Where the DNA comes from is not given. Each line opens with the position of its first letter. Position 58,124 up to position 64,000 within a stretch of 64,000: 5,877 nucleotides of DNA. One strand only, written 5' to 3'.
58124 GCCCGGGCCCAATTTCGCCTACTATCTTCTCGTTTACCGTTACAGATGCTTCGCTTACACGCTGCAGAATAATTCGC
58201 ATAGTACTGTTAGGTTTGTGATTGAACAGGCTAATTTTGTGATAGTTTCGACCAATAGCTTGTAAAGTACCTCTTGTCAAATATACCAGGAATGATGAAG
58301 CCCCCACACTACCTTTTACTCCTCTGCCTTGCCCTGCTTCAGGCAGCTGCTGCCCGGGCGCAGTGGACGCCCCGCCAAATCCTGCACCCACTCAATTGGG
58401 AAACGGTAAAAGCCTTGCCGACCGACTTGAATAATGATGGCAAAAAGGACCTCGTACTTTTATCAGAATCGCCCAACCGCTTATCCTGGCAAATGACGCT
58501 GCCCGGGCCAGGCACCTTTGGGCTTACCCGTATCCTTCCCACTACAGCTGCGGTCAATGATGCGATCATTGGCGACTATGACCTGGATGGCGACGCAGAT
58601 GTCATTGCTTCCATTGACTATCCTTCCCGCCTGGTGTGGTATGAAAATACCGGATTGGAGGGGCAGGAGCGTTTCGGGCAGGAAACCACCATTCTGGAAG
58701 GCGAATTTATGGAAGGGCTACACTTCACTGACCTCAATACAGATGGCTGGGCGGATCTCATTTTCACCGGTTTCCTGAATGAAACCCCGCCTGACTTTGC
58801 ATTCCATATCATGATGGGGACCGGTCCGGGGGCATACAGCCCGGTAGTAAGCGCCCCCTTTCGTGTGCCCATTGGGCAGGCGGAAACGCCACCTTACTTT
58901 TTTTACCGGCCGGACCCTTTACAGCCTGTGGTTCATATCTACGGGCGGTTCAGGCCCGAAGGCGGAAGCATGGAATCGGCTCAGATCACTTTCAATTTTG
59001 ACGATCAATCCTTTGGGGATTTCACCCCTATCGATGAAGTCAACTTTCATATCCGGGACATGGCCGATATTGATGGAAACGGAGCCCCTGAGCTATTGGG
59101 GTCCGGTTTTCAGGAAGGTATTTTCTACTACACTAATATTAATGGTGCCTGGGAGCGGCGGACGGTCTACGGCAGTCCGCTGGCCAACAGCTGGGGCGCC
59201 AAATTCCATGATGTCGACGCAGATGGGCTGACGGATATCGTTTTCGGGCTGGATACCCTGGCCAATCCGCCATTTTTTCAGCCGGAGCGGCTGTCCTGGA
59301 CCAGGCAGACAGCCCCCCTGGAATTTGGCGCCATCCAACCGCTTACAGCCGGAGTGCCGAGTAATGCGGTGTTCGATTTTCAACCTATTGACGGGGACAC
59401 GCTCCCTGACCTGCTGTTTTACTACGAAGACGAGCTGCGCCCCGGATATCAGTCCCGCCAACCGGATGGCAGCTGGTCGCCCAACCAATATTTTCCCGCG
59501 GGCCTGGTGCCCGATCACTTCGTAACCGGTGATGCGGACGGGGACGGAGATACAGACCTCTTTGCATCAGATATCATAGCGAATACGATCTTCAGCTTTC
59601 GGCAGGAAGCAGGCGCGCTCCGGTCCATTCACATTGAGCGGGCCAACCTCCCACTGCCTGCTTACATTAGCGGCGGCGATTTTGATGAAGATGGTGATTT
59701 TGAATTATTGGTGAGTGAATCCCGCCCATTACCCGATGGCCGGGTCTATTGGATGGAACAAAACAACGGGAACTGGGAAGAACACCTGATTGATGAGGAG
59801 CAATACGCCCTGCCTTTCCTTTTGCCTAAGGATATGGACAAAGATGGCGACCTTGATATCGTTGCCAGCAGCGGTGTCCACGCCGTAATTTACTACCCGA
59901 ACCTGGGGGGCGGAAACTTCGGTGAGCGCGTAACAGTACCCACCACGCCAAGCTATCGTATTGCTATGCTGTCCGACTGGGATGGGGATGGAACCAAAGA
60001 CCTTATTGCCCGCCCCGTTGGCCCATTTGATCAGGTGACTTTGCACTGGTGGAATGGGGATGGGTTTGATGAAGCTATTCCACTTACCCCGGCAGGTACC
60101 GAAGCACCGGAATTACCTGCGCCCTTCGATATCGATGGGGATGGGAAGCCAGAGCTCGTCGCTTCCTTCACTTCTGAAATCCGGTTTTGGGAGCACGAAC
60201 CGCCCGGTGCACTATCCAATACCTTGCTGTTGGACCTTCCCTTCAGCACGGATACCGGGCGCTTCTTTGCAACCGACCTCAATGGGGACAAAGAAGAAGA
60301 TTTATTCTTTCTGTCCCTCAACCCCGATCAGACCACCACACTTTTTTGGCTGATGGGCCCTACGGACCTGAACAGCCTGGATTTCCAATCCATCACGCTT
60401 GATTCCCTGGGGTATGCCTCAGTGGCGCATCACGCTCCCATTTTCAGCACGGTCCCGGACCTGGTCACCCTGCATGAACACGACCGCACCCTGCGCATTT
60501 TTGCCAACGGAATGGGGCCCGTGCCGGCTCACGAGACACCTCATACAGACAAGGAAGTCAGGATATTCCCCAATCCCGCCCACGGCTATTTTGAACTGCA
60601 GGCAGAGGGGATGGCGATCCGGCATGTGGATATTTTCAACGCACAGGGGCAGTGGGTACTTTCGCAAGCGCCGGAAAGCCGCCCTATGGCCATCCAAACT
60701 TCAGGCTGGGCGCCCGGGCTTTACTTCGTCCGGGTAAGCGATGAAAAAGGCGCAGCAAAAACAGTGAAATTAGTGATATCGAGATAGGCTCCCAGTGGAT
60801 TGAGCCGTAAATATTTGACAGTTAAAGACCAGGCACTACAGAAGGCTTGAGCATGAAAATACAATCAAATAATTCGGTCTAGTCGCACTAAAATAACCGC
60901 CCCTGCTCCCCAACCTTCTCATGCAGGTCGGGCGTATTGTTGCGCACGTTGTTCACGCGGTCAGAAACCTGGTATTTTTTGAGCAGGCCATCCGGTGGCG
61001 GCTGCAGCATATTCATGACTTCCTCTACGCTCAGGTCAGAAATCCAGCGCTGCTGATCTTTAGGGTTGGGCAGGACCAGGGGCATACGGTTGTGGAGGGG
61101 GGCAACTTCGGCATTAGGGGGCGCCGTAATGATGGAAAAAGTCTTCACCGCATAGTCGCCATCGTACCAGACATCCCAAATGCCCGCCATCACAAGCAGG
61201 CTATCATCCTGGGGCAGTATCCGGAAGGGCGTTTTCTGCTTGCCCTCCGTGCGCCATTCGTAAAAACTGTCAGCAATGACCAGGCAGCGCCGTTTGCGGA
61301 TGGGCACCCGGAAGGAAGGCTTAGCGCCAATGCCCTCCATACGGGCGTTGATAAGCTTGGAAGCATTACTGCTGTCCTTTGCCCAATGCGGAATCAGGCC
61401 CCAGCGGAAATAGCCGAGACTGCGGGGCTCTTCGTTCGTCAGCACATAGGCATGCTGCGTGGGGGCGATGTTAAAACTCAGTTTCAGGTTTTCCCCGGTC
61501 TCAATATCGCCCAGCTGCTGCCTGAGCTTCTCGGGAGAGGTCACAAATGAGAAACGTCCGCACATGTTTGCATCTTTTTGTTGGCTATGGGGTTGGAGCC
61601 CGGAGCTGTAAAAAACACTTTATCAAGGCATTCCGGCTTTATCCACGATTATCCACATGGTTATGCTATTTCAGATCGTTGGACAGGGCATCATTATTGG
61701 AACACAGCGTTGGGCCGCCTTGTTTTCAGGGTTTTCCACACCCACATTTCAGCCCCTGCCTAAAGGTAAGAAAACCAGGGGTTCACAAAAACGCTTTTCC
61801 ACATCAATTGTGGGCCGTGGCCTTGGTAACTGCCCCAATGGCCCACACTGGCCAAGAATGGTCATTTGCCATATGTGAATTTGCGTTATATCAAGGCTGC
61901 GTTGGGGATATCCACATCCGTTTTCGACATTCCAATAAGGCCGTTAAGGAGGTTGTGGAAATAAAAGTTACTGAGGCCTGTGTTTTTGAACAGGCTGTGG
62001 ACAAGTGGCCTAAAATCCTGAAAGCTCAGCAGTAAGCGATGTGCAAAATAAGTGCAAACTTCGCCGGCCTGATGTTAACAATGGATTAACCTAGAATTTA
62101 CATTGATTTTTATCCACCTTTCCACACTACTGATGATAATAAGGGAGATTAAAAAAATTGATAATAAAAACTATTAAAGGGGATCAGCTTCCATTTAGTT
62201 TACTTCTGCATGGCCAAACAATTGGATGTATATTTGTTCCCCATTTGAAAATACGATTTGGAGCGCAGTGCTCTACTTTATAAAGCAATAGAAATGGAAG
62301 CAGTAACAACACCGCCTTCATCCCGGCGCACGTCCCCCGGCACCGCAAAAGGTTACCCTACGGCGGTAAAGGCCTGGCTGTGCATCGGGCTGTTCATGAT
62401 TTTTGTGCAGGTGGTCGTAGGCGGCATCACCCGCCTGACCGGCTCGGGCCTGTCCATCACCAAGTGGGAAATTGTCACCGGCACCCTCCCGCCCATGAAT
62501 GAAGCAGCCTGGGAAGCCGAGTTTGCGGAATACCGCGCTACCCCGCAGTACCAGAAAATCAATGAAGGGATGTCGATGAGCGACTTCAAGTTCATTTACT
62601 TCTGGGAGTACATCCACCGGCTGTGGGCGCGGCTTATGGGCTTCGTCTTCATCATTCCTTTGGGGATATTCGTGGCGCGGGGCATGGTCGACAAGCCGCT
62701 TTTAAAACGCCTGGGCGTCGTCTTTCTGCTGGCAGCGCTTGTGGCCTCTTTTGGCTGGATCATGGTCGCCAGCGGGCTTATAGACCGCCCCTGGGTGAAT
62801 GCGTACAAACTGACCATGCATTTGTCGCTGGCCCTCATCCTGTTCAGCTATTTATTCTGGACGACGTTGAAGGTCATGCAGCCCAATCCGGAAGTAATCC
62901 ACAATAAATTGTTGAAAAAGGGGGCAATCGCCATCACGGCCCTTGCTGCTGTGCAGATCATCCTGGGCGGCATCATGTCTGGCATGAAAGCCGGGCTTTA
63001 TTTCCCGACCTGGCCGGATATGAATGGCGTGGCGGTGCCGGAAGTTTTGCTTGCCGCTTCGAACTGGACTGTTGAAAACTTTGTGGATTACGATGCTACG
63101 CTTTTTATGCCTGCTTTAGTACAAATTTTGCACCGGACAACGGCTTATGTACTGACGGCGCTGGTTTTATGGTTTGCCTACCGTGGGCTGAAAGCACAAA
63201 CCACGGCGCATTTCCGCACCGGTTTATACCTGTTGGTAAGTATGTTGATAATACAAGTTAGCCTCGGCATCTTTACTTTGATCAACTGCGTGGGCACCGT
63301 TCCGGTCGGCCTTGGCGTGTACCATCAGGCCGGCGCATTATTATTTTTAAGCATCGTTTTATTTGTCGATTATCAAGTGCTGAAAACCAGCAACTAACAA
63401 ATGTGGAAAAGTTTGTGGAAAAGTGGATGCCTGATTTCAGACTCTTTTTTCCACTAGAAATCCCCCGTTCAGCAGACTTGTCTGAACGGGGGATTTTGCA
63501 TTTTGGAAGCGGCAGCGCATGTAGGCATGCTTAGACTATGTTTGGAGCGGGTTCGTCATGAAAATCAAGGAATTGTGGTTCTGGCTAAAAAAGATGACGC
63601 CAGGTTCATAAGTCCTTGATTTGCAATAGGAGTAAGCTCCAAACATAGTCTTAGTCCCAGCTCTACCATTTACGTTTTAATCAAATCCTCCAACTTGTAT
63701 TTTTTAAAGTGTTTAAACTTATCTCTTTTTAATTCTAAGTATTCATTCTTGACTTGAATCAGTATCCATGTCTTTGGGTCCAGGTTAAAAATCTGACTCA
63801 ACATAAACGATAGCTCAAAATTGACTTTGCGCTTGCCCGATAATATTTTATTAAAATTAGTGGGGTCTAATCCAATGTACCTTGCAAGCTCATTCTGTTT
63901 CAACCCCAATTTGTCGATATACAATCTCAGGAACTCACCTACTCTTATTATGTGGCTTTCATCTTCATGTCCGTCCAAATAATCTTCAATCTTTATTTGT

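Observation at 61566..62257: Probable chromosomal replication origin, unlinked to dnaA, between the SRAP gene and ctaA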

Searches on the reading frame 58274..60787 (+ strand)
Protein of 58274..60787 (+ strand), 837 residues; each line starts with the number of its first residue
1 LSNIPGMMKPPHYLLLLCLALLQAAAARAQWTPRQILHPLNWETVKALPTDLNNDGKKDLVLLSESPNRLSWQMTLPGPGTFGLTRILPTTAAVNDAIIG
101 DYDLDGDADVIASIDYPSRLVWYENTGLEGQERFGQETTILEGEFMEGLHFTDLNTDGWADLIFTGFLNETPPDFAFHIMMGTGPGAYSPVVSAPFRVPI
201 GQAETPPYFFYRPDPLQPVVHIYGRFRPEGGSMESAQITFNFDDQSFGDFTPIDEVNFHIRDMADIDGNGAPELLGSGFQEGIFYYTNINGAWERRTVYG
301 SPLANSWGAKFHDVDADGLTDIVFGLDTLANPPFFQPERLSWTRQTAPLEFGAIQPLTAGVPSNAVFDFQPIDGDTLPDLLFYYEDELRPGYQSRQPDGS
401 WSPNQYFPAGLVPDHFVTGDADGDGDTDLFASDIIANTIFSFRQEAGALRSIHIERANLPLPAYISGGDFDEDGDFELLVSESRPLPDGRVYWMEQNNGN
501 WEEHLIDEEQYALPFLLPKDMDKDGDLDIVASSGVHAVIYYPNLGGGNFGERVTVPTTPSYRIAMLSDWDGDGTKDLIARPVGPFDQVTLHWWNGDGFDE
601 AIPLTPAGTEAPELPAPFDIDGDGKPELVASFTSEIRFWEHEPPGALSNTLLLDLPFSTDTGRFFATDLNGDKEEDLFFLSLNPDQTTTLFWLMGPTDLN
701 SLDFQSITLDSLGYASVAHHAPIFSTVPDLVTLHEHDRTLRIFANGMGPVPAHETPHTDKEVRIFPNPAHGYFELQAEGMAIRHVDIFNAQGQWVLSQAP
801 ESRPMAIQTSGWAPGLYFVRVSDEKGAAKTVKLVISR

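Call 9: search_protein_families(library=pfam, proteins=[window:58274-60787:+])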
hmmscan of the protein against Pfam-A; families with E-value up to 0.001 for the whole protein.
window:58274-60787:+ (837 aa): 3 families
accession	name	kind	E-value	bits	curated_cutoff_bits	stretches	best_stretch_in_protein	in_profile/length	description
PF13517.12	FG-GAP_3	-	3.3e-49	165.8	26.9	6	568-629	1-60/61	FG-GAP-like repeat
PF18962.6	Por_Secre_tail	-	1.1e-09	38.9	27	1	764-835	1-75/75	Secretion system C-terminal sorting domain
PF01839.29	FG-GAP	-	3.6e-07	30.4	22.1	0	619-631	9-21/37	FG-GAP repeat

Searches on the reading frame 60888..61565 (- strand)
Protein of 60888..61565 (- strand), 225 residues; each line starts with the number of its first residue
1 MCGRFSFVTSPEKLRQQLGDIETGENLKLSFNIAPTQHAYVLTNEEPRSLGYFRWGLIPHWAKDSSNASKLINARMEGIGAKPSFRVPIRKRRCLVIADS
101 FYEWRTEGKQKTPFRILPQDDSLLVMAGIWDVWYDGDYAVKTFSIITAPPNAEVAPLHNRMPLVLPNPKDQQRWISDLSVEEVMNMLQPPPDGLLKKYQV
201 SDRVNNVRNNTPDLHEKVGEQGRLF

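Call 9: search_protein_families(library=pfam, proteins=[window:60888-61565:-])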
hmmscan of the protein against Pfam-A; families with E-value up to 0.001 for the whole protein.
window:60888-61565:- (225 aa): 1 family
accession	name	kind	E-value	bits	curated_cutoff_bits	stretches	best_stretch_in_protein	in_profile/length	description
PF02586.19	SRAP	-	6.7e-66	222.3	27.1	1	1-207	1-214/214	SOS response associated peptidase (SRAP)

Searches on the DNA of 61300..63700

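Call 48: search_rna_families(source=window, start=61300, end=63700, threshold=evalue, max_evalue=1)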
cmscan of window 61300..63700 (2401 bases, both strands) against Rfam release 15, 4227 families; matches with E-value up to 1: 0.
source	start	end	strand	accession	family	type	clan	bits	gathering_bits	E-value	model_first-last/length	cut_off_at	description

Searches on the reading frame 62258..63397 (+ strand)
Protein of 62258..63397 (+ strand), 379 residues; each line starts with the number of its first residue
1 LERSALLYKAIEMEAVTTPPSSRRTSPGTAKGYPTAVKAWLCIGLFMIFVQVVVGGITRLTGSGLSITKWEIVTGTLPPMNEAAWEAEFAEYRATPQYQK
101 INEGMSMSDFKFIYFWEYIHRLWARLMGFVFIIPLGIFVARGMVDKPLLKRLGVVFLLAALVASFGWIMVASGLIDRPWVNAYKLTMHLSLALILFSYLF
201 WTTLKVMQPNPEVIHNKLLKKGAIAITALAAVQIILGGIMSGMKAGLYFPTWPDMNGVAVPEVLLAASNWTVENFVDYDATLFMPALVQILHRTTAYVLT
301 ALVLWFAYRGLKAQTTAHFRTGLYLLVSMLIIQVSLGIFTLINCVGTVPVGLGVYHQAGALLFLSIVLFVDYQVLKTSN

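Call 9: search_protein_families(library=pfam, proteins=[window:62258-63397:+])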
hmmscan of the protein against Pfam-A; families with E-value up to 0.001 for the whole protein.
window:62258-63397:+ (379 aa): 1 family
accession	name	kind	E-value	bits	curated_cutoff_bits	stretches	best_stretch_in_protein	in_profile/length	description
PF02628.20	COX15-CtaA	-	1e-85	288.1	29.9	1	39-367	2-321/322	Cytochrome oxidase assembly protein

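Call 23: find_related_loci(query=window:62258-63397:+, collection=genome_contigs, flank=3000)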
Query window:62258-63397:+ (379 aa) in genome_contigs; peptide patterns used: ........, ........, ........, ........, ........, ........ (x = any residue, [..] = any of these).
599 stretches matched a pattern (row limit reached: there are more); 568 encode a relative of the query (tblastn E <= 1e-3); the best 80 are kept; 80 distinct loci.
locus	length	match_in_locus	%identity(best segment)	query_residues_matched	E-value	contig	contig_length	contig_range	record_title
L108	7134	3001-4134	96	4-379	0e+0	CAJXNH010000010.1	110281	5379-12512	MAG TPA_asm: uncultured Phaeodactylibacter sp. isolate SRR4030062_bin.2_MetaBAT_v2.12.1_MAG genome assembly, contig: NOD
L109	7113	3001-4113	91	9-379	0e+0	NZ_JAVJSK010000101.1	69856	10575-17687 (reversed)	MAG: Phaeodactylibacter sp. isolate G1-WW12-15 k141_8527, whole genome shotgun sequence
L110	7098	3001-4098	79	9-375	0e+0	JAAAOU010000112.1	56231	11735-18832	MAG: Bacteroidetes bacterium isolate GSL.Bin30 NODE_202_length_56231_cov_0.318517, whole genome shotgun sequence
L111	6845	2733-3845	76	4-375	0e+0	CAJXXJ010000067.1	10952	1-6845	MAG TPA_asm: uncultured Phaeodactylibacter sp. isolate SRR4030058_bin.41_MetaBAT_v2.12.1_MAG genome assembly, contig: NO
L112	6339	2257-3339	75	12-374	0e+0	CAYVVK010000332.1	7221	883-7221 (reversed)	MAG TPA_asm: uncultured Phaeodactylibacter sp. isolate SRP141376_co3_35 genome assembly, contig: NODE_27494_length_7221_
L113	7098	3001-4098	73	12-379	5e-180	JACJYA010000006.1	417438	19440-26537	MAG: Lewinellaceae bacterium isolate HK-STAS-BACT-26 HK-STAS-BACT-26_6, whole genome shotgun sequence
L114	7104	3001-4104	74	14-379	3e-180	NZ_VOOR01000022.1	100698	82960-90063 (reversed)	Phaeodactylibacter luteus strain KCTC 42180 22, whole genome shotgun sequence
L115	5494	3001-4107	72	9-379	2e-180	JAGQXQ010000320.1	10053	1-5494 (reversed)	MAG: Phaeodactylibacter sp. isolate HKST-UBA43 2014-04-01_1_(paired)_contig_26334, whole genome shotgun sequence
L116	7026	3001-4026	77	33-374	8e-179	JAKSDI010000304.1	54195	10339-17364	MAG: Chitinophagales bacterium isolate MAG.64 k141_7549671, whole genome shotgun sequence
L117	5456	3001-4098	71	12-379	1e-177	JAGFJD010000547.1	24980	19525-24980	MAG: Phaeodactylibacter sp. isolate mag.14 k127_4255493, whole genome shotgun sequence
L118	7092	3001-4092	71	12-379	8e-177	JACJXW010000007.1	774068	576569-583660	MAG: Lewinellaceae bacterium isolate HK-STAS-BACT-22 HK-STAS-BACT-22_7, whole genome shotgun sequence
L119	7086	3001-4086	72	13-375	5e-173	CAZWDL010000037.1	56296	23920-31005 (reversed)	MAG TPA_asm: uncultured Saprospiraceae bacterium isolate SRP141376_co3_88 genome assembly, contig: NODE_1315_length_5629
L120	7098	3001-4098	70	12-379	1e-171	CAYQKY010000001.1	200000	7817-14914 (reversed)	MAG TPA_asm: uncultured Phaeodactylibacter sp. isolate SRP329715_co2_310 genome assembly, contig: NODE_107_length_200000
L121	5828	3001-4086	69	12-379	9e-170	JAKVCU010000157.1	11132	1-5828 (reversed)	MAG: Saprospiraceae bacterium isolate ALOHA_ZT_62 ZT-Saprospiraceae-3_157, whole genome shotgun sequence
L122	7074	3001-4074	69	22-379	2e-165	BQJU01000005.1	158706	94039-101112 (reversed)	MAG: Saprospiraceae bacterium DHS20C18 DNA, sequence005, whole genome shotgun sequence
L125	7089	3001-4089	66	17-379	3e-161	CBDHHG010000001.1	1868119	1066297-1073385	MAG: Saprospiraceae bacterium isolate 0686931a-47d0-4a04-b860-bc07bf0ef539 genome assembly, contig: contig_1, whole geno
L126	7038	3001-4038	71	29-374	4e-160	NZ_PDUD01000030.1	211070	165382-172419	Flavilitoribacter nigricans DSM 23189 = NBRC 102662 contig30, whole genome shotgun sequence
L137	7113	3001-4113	63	9-379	7e-153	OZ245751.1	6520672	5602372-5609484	MAG: Saprospiraceae bacterium isolate 8f35e0f5-1df0-4d37-baeb-18c41ceaeba0 genome assembly, chromosome: 1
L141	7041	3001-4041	67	30-376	5e-149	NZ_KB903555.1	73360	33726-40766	Lewinella cohaerens DSM 23179 A3EUDRAFT_scaffold_30.31, whole genome shotgun sequence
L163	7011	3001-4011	63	37-373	1e-137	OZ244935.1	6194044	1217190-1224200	MAG: Saprospiraceae bacterium isolate 4d9a4a3e-d3a1-4ae7-932c-1580e2315ff4 genome assembly, chromosome: 1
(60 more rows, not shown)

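Call 67: search_protein_families(library=pfam, proteins=[L137:1422-2198:-, L163:1725-2411:-, L118:1624-2310:-, L126:1572-2252:-, L141:1678-2361:-, L125:1621-2301:-], max_evalue=0.001)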
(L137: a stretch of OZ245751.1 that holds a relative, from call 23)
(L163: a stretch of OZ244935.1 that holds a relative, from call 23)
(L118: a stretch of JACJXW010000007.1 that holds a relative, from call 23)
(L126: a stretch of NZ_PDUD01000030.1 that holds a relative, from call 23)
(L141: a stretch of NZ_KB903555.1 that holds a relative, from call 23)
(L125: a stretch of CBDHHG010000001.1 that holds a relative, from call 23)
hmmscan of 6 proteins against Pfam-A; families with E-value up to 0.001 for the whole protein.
L137:1422-2198:- (258 aa): 1 family
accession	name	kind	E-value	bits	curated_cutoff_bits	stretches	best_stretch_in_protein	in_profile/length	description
PF02586.19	SRAP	-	9.7e-74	247.9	27.1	1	32-238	1-214/214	SOS response associated peptidase (SRAP)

L163:1725-2411:- (228 aa): 1 family
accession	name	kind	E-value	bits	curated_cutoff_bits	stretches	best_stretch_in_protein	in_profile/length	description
PF02586.19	SRAP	-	7e-61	205.9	27.1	1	1-205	1-213/214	SOS response associated peptidase (SRAP)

L118:1624-2310:- (228 aa): 1 family
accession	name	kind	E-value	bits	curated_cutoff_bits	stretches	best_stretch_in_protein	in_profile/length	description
PF02586.19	SRAP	-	5.6e-65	219.3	27.1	1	4-210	1-214/214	SOS response associated peptidase (SRAP)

L126:1572-2252:- (226 aa): 1 family
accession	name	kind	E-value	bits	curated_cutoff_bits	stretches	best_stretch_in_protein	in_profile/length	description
PF02586.19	SRAP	-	4.6e-68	229.4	27.1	1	1-208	1-214/214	SOS response associated peptidase (SRAP)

L141:1678-2361:- (227 aa): 1 family
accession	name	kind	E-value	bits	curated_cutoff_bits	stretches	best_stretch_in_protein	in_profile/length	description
PF02586.19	SRAP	-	9.4e-67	225.1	27.1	1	1-208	1-214/214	SOS response associated peptidase (SRAP)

L125:1621-2301:- (226 aa): 1 family
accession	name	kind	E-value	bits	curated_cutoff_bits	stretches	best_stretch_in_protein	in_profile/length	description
PF02586.19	SRAP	-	5.9e-65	219.2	27.1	1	1-208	1-214/214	SOS response associated peptidase (SRAP)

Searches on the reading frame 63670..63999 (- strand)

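Call 9: search_protein_families(library=pfam, proteins=[window:63670-63999:-])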
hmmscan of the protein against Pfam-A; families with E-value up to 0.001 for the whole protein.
window:63670-63999:- (109 aa): 4 families
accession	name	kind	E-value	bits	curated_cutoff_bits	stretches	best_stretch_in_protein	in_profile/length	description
PF12844.13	HTH_19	-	2.1e-07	31.2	30.2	1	21-80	1-59/64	Helix-turn-helix domain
PF01381.28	HTH_3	-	4.5e-07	30.2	23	1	24-75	1-52/55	Helix-turn-helix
PF20317.4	HTH_60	-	6.2e-05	23.8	24.1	1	11-68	67-124/140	Helix-turn-helix domain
PF13443.12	HTH_26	-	0.00054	20.6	22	0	27-75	5-54/63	Cro/C1-type HTH DNA-binding domain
